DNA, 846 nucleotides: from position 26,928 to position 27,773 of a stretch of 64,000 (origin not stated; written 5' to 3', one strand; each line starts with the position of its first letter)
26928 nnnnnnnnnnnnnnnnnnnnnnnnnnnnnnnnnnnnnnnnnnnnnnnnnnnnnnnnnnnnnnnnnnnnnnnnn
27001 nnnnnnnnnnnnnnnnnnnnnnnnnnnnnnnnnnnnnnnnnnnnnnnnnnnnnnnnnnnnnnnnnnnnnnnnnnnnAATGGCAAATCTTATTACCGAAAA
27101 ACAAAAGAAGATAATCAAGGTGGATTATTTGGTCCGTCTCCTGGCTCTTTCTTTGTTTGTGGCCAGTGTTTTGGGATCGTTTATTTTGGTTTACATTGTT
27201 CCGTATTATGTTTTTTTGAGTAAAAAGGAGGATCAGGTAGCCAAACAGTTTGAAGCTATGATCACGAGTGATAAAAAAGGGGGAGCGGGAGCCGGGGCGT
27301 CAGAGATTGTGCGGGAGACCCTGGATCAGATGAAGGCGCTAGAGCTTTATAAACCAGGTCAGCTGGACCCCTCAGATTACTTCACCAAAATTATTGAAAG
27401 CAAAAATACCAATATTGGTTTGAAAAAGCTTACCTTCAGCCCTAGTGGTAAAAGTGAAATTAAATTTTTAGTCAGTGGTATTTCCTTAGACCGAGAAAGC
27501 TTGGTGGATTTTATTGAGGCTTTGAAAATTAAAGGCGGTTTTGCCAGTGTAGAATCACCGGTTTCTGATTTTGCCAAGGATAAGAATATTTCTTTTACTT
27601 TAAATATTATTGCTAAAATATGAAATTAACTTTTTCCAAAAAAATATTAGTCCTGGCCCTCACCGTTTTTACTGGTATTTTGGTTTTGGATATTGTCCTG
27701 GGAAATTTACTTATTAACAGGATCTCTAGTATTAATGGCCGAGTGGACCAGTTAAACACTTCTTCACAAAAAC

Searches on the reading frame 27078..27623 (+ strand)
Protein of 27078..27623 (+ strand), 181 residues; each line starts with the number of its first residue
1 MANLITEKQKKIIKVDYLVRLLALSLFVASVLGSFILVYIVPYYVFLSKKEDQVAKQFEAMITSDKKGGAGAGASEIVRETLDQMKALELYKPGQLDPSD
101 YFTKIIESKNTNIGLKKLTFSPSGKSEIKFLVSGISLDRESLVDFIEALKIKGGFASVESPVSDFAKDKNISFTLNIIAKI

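Call 53: find_encoding_contigs(protein=window:27078-27623:+, flank=10000, max_places=1)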
Protein window:27078-27623:+ (181 aa): 14 contigs read that carry it; 1 place shown.
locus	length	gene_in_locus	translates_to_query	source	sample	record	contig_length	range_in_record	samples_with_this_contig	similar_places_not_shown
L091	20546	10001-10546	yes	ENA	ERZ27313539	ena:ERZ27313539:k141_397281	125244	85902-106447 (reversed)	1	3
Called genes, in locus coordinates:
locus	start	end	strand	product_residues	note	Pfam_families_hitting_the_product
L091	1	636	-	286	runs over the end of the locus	PF01149:Fapy_DNA_glyco, PF06831:H2TH, PF06827:zf-FPG_IleRS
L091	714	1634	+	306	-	PF01520:Amidase_3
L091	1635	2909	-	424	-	PF08245:Mur_ligase_M, PF02875:Mur_ligase_C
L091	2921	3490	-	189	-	PF01330:RuvA_N, PF00633:HHH (faint), PF14520:HHH_5, PF07499:RuvA_C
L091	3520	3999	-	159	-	-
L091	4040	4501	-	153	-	-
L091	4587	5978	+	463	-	PF00479:G6PD_N, PF02781:G6PD_C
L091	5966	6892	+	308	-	PF01488:Shikimate_DH (faint), PF03446:NAD_binding_2, PF03807:F420_oxidored (weak), PF00393:6PGD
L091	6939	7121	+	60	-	-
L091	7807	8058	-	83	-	PF18893:DUF5652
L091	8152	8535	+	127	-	PF03652:RuvX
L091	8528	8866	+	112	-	PF01588:tRNA_bind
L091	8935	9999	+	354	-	PF11104:PilM_2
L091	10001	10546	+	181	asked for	-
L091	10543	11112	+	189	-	-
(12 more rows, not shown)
